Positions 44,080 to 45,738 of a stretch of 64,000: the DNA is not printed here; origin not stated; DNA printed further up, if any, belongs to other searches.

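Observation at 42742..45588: PilZ (c-di-GMP receptor) domain fused to a class I terpene-synthase-like domain, divergently paired with a GT1 glycosyltransferase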

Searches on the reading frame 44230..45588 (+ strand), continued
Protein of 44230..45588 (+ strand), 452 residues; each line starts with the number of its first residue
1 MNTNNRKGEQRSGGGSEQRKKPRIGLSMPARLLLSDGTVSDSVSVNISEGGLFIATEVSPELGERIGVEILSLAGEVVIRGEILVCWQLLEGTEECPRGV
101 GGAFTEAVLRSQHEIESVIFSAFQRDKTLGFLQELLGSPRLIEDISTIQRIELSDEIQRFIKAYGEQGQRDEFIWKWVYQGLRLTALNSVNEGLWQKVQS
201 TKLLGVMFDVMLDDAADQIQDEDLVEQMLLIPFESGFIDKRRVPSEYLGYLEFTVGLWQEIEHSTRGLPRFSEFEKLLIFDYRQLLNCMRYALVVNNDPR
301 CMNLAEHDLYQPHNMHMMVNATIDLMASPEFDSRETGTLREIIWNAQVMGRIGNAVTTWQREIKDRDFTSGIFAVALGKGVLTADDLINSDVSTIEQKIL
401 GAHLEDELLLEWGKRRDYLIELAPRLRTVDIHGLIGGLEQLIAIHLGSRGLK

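Call 24: find_related_loci(query=A1, collection=genome_contigs, flank=8000)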
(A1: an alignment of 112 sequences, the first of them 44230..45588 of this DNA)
Query A1 (452 aa) in genome_contigs; peptide patterns used: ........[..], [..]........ (x = any residue, [..] = any of these).
215 stretches matched a pattern; 107 encode a relative of the query (tblastn E <= 1e-3); the best 80 are kept; 80 distinct loci.
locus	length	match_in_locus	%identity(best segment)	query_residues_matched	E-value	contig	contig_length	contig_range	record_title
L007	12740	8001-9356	77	1-452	0e+0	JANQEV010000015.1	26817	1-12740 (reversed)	MAG: Chromatiales bacterium isolate PL23a_bin.5 k99_5346509, whole genome shotgun sequence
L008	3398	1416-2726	58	16-452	1e-179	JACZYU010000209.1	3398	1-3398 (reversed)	MAG: Planctomycetota bacterium isolate B27T3L11 B27T3L11_NODE47867, whole genome shotgun sequence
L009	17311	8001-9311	54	16-452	1e-156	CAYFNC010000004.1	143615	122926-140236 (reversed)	MAG TPA_asm: uncultured Hyphomicrobiales bacterium isolate ERP019367_co2_49 genome assembly, contig: NODE_124_length_143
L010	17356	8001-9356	44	2-452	5e-121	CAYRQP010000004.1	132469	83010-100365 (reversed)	MAG TPA_asm: uncultured bacterium isolate SRP077602_co1_69 genome assembly, contig: NODE_176_length_132469_cov_27.841693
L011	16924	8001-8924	49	145-452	2e-97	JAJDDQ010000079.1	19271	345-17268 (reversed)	MAG: Phycisphaerae bacterium isolate OFTM258 OFTM258_78, whole genome shotgun sequence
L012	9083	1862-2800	47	140-452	4e-94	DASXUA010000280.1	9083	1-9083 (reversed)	MAG TPA_asm: Phycisphaerae bacterium isolate SMAG_U4706 k141_1911742, whole genome shotgun sequence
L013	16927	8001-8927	47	144-452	3e-91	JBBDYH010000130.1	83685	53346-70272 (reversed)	MAG: Pirellulales bacterium isolate LejiaD_61_23 Lejia_D_562_length_83685_cov_14, whole genome shotgun sequence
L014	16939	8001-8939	46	140-452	3e-90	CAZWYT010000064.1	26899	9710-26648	MAG TPA_asm: uncultured Planctomycetales bacterium isolate binchicken_co119_111 genome assembly, contig: NODE_2051_lengt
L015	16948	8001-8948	46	136-452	2e-90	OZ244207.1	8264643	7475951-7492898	MAG: Rubripirellula sp. isolate 81bcb08a-077e-453e-87ee-80c46bb080ef genome assembly, chromosome: 1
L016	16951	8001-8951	45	136-452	1e-89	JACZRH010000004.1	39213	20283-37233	MAG: Planctomycetota bacterium isolate B100T1B8 B100T1B8_NODE1409, whole genome shotgun sequence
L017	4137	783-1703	47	145-452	2e-88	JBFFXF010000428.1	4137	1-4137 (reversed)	MAG: Planctomycetota bacterium isolate Mix_sand01.2020.11.D.10 k141_912047_length_4137_cov_13.0000, whole genome shotgun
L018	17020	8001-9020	44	114-452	5e-88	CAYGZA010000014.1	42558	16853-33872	MAG TPA_asm: uncultured Planctomycetaceae bacterium isolate ERP119294_co1_481 genome assembly, contig: NODE_932_length_4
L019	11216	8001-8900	47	153-452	1e-87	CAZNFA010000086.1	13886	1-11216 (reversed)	MAG TPA_asm: uncultured Planctomycetales bacterium isolate SRP068000_co1_607 genome assembly, contig: NODE_7321_length_1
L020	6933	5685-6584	47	153-452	2e-87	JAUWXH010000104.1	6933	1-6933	MAG: Planctomycetota bacterium isolate CSMAG_2679 CSMAG_2679_k141_848414_length_6933_cov_6.0000, whole genome shotgun se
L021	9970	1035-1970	44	141-452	2e-86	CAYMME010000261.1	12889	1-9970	MAG TPA_asm: uncultured Planctomycetales bacterium isolate binchicken_co65_34 genome assembly, contig: NODE_19345_length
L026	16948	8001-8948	45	138-452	2e-85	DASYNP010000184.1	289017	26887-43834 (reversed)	MAG TPA_asm: Planctomycetaceae bacterium isolate SMAG_U4406 k141_5295179, whole genome shotgun sequence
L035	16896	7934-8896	45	133-452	7e-86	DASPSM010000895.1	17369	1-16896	MAG TPA_asm: Planctomycetaceae bacterium isolate SMAG_U12251 k141_1914748, whole genome shotgun sequence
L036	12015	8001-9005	42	118-451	7e-82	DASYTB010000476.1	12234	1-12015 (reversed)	MAG TPA_asm: Verrucomicrobiia bacterium isolate SMAG_U4555 k141_208164, whole genome shotgun sequence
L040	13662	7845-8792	46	138-452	7e-79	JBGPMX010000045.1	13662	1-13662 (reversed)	MAG: Planctomycetia bacterium isolate OBJ_0618_7090110_228 k141_2024579_length_13662_cov_9.0000, whole genome shotgun se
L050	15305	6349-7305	44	135-452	1e-73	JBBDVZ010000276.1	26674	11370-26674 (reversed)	MAG: Planctomycetaceae bacterium isolate LejiaC_61_11 Lejia_C_4169_length_26674_cov_6, whole genome shotgun sequence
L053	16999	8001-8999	43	121-452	2e-73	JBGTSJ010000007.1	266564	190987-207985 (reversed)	MAG: Planctomycetaceae bacterium isolate WDNA12_bin.29.strict NODE_7_length_266564_cov_7.965975, whole genome shotgun se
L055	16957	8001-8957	42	131-452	7e-73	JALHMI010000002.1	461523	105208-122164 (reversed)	MAG: Pirellulales bacterium isolate Bin_30_5 c_000000000074, whole genome shotgun sequence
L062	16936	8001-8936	39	140-451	2e-68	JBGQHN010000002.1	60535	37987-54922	MAG: Planctomycetia bacterium isolate OBJ2_061818_070_71 k141_437356_length_60535_cov_11.7026, whole genome shotgun sequ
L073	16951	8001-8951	44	136-452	2e-83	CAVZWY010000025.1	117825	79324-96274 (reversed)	MAG: uncultured Planctomycetaceae bacterium isolate MFD02416.bin.2.64 genome assembly, contig: contig_54897, whole genom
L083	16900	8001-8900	40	152-451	5e-69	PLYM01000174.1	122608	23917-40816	MAG: Planctomycetaceae bacterium isolate palsa_1355 73.20120700_P3D.270_contig_8304, whole genome shotgun sequence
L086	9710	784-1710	41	143-451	2e-57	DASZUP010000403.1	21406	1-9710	MAG TPA_asm: Pirellulales bacterium isolate SMAG_U6108 k141_20640, whole genome shotgun sequence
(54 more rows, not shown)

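Call 30: search_protein_families(library=pfam, proteins=[L073:5203-5949:-, L019:8939-10240:+, L015:8964-9944:+, L086:7414-8718:+, L050:3616-4902:-, L053:5670-6353:-, P0074, P0114, P0078, P0090], max_evalue=0.01)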
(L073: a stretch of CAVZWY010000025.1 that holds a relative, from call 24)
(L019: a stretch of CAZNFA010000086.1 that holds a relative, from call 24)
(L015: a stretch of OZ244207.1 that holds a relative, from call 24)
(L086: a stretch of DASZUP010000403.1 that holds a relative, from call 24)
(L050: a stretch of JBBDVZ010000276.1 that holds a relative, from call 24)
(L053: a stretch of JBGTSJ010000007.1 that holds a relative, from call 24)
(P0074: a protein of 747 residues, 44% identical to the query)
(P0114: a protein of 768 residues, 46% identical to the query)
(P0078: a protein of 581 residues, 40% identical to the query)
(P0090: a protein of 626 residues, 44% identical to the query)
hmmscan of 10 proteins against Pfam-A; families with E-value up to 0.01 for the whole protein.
L073:5203-5949:- (248 aa): 1 family
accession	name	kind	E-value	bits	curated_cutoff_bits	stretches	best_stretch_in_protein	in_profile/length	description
PF07238.19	PilZ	-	3e-11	44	22.5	2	128-223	1-95/102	PilZ domain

L019:8939-10240:+ (433 aa): 8 families
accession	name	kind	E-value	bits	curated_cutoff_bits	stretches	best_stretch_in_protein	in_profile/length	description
PF01494.25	FAD_binding_3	-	4.2e-09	36.5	22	1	11-177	1-176/349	FAD binding domain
PF01266.30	DAO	-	4e-08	33.6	27.9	1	13-50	1-34/353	FAD dependent oxidoreductase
PF13738.12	Pyr_redox_3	-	2.3e-06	27.5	30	0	15-48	1-31/305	Pyridine nucleotide-disulphide oxidoreductase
PF07992.20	Pyr_redox_2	-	0.00018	21.5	26.1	1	13-44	2-29/291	Pyridine nucleotide-disulphide oxidoreductase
PF03486.20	HI0933_like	-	0.00069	19.6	50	0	13-55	2-40/244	HI0933-like protein Rossmann domain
PF05834.18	Lycopene_cycl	-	0.0029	17.2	23.4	0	13-161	1-141/380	Lycopene cyclase protein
PF13450.12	NAD_binding_8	-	0.0032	18.2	21.9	1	16-50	1-31/68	NAD(P)-binding Rossmann-like domain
PF01946.23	Thi4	-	0.005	16.5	26.2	0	11-58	17-61/235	Thi4 family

L015:8964-9944:+ (326 aa): 1 family
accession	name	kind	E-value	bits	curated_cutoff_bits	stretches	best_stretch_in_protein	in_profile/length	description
PF02401.23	LYTB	-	1.9e-87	293.4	24.5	1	3-278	1-266/267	LytB protein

L086:7414-8718:+ (434 aa): 2 families
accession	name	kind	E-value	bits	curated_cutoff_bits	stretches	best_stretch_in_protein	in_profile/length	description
PF03349.22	Toluene_X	-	6.4e-27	94.5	29.7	1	52-429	33-416/421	Outer membrane protein transport protein (OMPP1/FadL/TodX)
PF20841.2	NtrZ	-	0.00046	20.9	27.7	0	161-177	34-50/78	NtrZ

L050:3616-4902:- (428 aa): 1 family
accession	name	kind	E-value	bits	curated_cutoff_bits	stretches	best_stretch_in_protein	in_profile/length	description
PF05150.18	Legionella_OMP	-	1.7e-18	67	25.4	1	124-424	8-277/281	Legionella pneumophila major outer membrane protein precursor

L053:5670-6353:- (227 aa): 1 family
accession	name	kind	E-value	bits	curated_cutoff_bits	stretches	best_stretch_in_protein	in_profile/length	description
PF00926.24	DHBP_synthase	-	3e-69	232.8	26.4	1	10-200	2-191/191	3,4-dihydroxy-2-butanone 4-phosphate synthase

P0074 (747 aa): 0 families

P0114 (768 aa): 0 families

P0078 (581 aa): 0 families

P0090 (626 aa): 4 families
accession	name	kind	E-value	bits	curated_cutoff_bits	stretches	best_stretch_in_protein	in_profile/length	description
PF02779.29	Transket_pyr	-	3.8e-47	160.6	27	1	2-153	14-173/174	Transketolase, pyrimidine binding domain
PF02780.25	Transketolase_C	-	1.5e-34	119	25.9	1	168-289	1-124/124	Transketolase, C-terminal domain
PF22613.1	Transketolase_C_1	-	5.4e-05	23.8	27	1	176-219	11-54/113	Transketolase-like TK C-terminal domain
PF17147.9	PFOR_II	-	8e-05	23.4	27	1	178-250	2-74/102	Pyruvate:ferredoxin oxidoreductase core domain II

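Call 53: search_protein_representatives(alignment_id=A1)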
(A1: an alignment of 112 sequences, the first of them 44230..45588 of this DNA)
Query: 112 sequences, 348 profile positions. Proteins with E-value up to 0.001 (for the whole library): 777; up to 1e-10: 680; up to 1e-30: 465. The best 150 are listed.
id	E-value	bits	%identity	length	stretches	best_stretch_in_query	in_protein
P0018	3.7e-146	502.9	-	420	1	12-348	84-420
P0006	7.0e-145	498.7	-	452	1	8-348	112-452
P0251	4.2e-142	489.6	-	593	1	27-348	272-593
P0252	5.2e-141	486.0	-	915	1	32-348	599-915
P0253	2.9e-139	480.2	-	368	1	29-348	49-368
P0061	4.7e-139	479.6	-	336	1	23-348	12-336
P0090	6.6e-139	479.1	-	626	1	15-348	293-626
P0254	2.1e-134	464.3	-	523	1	24-347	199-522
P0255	1.6e-132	458.1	-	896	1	27-347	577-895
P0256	1.5e-131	454.9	-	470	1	31-348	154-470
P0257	7.6e-131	452.6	-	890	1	30-347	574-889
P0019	4.5e-130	450.0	-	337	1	30-348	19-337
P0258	5.9e-128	443.1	-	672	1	29-348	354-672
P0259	1.0e-127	442.3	-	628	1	27-347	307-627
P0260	2.3e-127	441.1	-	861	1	32-348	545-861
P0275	2.5e-118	411.4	-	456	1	35-348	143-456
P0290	1.8e-114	398.8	-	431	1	25-348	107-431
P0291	1.9e-114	398.7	-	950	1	31-348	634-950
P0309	2.4e-111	388.4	-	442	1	41-347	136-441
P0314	6.9e-110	383.7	-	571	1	26-348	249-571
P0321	2.2e-104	365.6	-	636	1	28-347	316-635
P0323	1.4e-103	362.9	-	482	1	31-345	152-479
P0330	1.6e-101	356.2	-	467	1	17-345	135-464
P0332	4.7e-101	354.6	-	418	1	31-348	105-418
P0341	3.3e-94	332.1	-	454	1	35-347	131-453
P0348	1.4e-92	326.7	-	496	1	18-346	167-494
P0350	6.7e-92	324.5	-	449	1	16-347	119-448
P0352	3.9e-91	322.0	-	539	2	140-347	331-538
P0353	1.0e-90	320.6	-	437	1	31-347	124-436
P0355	2.2e-89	316.2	-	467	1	32-345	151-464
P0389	2.0e-80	286.8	-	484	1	40-345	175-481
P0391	3.5e-80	286.0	-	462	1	33-347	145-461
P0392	9.7e-80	284.5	-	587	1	22-347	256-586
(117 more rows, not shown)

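Call 55: search_protein_families(library=pfam, proteins=[P0291, P0314, P0323, P0259, P0392, P0251, P0275, P0321, P0348, P0352], max_evalue=0.01)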
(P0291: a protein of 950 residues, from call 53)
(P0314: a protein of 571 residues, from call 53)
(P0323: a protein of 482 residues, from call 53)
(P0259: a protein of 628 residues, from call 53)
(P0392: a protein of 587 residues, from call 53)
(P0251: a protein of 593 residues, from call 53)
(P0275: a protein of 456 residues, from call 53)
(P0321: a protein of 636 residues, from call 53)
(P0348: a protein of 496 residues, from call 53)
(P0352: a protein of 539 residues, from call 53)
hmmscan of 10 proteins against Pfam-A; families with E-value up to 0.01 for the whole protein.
P0291 (950 aa): 1 family
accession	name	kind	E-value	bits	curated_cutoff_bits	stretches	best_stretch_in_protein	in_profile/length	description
PF02780.25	Transketolase_C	-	4.9e-14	52.7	25.9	1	486-578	1-94/124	Transketolase, C-terminal domain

P0314 (571 aa): 2 families
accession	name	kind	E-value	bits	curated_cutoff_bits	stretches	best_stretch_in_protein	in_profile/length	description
PF00072.30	Response_reg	-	3.1e-27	95.4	30.2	1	21-129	1-110/111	Response regulator receiver domain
PF07238.19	PilZ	-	1.4e-11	45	22.5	1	134-232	1-100/102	PilZ domain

P0323 (482 aa): 1 family
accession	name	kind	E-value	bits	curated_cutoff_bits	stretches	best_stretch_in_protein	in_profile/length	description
PF00027.35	cNMP_binding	-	8.1e-13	48.6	27.5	1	33-118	2-88/89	Cyclic nucleotide-binding domain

P0259 (628 aa): 0 families

P0392 (587 aa): 2 families
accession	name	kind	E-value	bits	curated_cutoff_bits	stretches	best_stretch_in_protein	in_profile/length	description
PF07238.19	PilZ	-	1.1e-27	96.8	22.5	2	18-114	1-100/102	PilZ domain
PF19086.5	Terpene_syn_C_2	-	0.008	16.4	23.7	0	340-522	5-189/199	Terpene synthase family 2, C-terminal metal binding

P0251 (593 aa): 1 family
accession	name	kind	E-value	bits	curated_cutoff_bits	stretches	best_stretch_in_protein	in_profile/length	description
PF00926.24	DHBP_synthase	-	2e-73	246.5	26.4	1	49-239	2-191/191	3,4-dihydroxy-2-butanone 4-phosphate synthase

P0275 (456 aa): 2 families
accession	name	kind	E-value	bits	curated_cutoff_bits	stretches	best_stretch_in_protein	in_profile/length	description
PF07238.19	PilZ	-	0.00047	20.9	22.5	1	25-112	12-96/102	PilZ domain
PF09995.15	MPAB_Lcp_cat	-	0.0095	16.4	23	1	247-350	117-220/231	ER-bound oxygenase mpaB/B'/Rubber oxygenase, catalytic domain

P0321 (636 aa): 0 families

P0348 (496 aa): 0 families

P0352 (539 aa): 0 families

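Call 56: search_protein_families(library=pfam, proteins=[P0290, P0309, P0332, P0341, P0350, P0353, P0391, P0330, P0355, P0389], max_evalue=0.01)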
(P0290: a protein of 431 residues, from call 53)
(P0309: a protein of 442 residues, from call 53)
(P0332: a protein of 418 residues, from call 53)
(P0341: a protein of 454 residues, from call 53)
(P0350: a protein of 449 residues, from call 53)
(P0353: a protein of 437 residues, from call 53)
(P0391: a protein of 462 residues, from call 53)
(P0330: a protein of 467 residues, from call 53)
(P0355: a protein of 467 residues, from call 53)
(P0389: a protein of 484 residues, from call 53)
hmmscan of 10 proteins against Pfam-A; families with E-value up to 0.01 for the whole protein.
P0290 (431 aa): 0 families

P0309 (442 aa): 0 families

P0332 (418 aa): 0 families

P0341 (454 aa): 0 families

P0350 (449 aa): 0 families

P0353 (437 aa): 0 families

P0391 (462 aa): 1 family
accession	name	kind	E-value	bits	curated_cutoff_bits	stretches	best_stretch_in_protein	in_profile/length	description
PF07238.19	PilZ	-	8.8e-09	36.1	22.5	1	25-113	1-90/102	PilZ domain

P0330 (467 aa): 2 families
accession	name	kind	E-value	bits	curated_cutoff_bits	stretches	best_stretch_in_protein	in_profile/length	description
PF00027.35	cNMP_binding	-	8.1e-14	51.8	27.5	1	29-111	3-86/89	Cyclic nucleotide-binding domain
PF19086.5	Terpene_syn_C_2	-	0.0014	18.9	23.7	1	223-380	5-164/199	Terpene synthase family 2, C-terminal metal binding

P0355 (467 aa): 1 family
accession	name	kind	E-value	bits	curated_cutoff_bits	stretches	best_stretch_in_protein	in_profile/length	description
PF00027.35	cNMP_binding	-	9.4e-15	54.8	27.5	1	30-114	2-87/89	Cyclic nucleotide-binding domain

P0389 (484 aa): 2 families
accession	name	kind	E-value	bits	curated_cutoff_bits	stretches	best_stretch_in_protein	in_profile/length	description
PF07238.19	PilZ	-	1.6e-11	44.9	22.5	1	27-124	1-101/102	PilZ domain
PF19086.5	Terpene_syn_C_2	-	0.0037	17.5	23.7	1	361-409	131-179/199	Terpene synthase family 2, C-terminal metal binding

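Call 57: search_protein_families(library=pfam, alignment_id=A1, max_evalue=1)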
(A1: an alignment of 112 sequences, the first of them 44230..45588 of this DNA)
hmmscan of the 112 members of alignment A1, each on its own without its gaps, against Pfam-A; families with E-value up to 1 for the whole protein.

A. member 1, window:44230-45588:+ (452 aa): 1 family
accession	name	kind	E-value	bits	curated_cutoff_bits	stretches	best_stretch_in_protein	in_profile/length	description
PF07238.19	PilZ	-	1.3e-08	35.6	22.5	1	17-120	1-101/102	PilZ domain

B. families by the number of members that match (of 112 scanned): 19 families
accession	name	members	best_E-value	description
PF19086.5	Terpene_syn_C_2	20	0.0026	Terpene synthase family 2, C-terminal metal binding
PF07238.19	PilZ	12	7.1e-11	PilZ domain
PF08518.16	GIT_SHD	9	0.0084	Spa2 homology domain (SHD) of GIT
PF23948.1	ARM_5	2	0.029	ARM-like repeat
PF20690.3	bDLD3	2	0.048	Bacterial Death-like domain 3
PF23566.1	RTG2_C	2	0.2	RTG2 C-terminal domain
PF02780.25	Transketolase_C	1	2.2e-16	Transketolase, C-terminal domain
PF10759.14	BPA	1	0.016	Bacterial proteasome activator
PF15876.10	DUF4732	1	0.044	Domain of unknown function (DUF4732)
PF00730.31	HhH-GPD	1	0.055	HhH-GPD superfamily base excision DNA repair protein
PF08640.17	U3_assoc_6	1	0.15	U3 small nucleolar RNA-associated protein 6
PF13756.12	Stimulus_sens_1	1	0.18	Stimulus-sensing domain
PF08924.17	Rv2525c_GlyHyd-like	1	0.19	Rv2525c-like, glycoside hydrolase-like domain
PF16289.11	PIN_12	1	0.19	PIN domain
PF21129.3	TibC_1st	1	0.21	Glycosyltransferase TibC, N-terminal domain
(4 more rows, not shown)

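Call 59: find_encoding_contigs(protein=P0011, flank=8000, max_places=1)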
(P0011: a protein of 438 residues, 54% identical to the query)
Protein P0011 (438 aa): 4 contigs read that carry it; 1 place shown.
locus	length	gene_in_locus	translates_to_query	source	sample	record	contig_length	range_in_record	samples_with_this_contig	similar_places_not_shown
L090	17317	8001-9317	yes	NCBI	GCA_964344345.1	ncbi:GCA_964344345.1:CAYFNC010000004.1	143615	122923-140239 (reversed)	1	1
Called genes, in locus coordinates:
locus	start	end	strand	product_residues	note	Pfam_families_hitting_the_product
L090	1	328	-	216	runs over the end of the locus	PF01292:Ni_hydr_CYTB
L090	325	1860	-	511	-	PF22113:Mtrc-MtrF_II-IV_dom (faint), PF14522:Cytochrome_C7 (faint), PF11783:Cytochrome_cB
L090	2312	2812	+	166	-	PF00293:NUDIX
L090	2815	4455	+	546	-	PF01895:PhoU (faint), PF19974:TCAD9 (faint), PF01636:APH, PF02958:EcKL (weak)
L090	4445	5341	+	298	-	PF08443:RimK, PF02955:GSH-S_ATP (faint)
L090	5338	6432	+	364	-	-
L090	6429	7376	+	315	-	PF00300:His_Phos_1 (weak), PF00293:NUDIX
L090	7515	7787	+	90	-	PF20068:Amphi-Trp (weak)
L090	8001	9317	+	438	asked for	PF07238:PilZ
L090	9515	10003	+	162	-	PF06186:DUF992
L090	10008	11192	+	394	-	PF00266:Aminotran_5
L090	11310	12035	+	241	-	-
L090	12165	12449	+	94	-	PF01169:GDT1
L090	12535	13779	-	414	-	PF00149:Metallophos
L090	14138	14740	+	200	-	PF00440:TetR_N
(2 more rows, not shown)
